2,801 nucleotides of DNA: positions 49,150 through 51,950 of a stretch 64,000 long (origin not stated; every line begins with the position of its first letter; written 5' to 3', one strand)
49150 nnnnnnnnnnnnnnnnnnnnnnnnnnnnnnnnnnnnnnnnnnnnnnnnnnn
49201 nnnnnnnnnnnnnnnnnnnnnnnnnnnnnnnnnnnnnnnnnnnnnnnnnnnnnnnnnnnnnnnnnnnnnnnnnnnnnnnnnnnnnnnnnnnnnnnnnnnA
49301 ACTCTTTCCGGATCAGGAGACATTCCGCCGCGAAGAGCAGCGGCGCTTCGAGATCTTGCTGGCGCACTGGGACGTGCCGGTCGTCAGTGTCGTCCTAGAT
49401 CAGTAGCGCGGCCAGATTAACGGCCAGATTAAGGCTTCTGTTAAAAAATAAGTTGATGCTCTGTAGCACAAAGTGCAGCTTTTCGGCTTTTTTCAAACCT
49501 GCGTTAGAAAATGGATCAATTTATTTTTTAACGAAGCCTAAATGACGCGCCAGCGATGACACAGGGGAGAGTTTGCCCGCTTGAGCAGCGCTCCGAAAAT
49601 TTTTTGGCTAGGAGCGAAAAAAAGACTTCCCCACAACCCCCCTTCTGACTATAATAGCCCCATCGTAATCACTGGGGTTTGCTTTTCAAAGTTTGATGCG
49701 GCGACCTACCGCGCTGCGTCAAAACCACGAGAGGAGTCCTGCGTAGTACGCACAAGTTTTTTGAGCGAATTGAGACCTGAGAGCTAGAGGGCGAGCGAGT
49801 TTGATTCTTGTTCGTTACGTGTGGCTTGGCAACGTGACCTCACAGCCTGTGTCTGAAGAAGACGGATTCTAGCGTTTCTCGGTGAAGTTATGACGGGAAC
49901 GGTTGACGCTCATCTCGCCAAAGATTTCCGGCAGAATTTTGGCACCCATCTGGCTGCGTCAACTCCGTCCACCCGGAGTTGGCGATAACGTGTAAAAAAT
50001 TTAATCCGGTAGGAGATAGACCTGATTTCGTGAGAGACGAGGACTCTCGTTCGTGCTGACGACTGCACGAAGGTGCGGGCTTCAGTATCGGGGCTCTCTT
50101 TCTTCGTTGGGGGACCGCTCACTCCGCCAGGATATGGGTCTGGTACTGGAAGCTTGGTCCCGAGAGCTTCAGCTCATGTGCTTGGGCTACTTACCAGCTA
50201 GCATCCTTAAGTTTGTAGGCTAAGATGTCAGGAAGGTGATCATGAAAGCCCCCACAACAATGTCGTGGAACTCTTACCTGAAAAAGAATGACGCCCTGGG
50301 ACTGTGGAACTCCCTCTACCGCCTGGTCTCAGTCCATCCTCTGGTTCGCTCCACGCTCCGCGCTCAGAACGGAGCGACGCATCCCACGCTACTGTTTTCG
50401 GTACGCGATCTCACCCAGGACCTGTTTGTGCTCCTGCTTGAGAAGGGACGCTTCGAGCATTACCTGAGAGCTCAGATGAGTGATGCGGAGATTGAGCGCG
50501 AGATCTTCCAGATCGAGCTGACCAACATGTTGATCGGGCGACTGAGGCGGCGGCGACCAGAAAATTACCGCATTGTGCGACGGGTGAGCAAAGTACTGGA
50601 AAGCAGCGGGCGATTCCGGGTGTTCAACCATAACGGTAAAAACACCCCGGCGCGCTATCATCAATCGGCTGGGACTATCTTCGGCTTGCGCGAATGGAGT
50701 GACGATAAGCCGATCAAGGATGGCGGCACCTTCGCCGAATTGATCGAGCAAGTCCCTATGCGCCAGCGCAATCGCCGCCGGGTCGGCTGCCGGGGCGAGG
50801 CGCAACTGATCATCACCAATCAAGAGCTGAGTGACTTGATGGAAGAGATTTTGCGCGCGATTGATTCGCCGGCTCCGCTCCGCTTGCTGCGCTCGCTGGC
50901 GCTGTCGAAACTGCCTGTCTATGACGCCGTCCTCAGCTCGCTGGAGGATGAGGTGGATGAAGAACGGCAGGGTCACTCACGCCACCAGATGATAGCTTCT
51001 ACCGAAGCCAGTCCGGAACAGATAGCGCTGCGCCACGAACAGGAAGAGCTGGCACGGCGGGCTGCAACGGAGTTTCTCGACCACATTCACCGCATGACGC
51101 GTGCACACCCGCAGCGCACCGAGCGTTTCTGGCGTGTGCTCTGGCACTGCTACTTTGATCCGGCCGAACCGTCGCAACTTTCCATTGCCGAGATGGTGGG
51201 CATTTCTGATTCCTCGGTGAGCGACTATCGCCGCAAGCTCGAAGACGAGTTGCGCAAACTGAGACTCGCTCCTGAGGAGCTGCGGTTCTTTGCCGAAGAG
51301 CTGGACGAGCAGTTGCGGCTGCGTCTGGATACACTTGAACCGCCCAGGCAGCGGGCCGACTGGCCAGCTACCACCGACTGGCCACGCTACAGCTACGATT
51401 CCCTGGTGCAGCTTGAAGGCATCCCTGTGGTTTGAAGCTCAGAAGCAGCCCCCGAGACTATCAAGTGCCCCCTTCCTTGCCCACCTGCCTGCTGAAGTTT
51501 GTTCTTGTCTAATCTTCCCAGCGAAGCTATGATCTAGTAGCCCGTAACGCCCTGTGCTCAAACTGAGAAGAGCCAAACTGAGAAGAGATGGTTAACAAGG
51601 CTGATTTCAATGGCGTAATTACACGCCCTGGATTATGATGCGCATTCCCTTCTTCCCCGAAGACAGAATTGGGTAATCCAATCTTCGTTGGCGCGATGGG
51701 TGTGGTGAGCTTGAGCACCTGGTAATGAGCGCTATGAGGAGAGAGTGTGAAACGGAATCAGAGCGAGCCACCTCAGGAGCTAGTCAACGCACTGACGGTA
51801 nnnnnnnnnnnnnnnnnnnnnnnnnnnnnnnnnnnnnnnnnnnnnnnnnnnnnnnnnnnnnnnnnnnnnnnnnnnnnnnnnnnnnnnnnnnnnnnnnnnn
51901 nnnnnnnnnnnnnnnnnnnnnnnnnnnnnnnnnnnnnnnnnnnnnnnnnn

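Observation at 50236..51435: Divergent sigma-like 399-aa protein with an about 830-bp leader, heading the PEP-CTERM EPS locus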

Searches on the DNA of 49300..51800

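Call 5: search_rna_families(source=window, start=49300, end=51800, threshold=evalue, max_evalue=5)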
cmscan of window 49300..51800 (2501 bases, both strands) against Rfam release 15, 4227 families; matches with E-value up to 5: 2.
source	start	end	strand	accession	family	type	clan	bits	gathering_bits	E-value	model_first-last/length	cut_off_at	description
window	50894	51054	-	RF02189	ST7-OT4_3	Gene; lncRNA;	-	19.4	50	0.13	1-302/302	no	ST7 overlapping transcript 4 conserved region 3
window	50207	50332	-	RF02091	DAOA-AS1_2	Gene; lncRNA;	-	13.6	43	2.9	1-205/205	no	DAOA antisense RNA 1 conserved region 2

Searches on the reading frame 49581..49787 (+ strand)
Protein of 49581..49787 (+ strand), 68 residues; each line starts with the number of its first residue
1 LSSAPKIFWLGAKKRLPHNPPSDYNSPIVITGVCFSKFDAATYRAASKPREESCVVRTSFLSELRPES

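Call 71: search_protein_families(library=pfam, proteins=[window:49581-49787:+], max_evalue=1)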
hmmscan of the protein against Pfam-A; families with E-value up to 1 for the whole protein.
window:49581-49787:+ (68 aa): 1 family
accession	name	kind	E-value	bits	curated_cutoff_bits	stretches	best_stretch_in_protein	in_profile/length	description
PF00567.30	TUDOR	-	0.23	12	23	1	18-54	44-81/121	Tudor domain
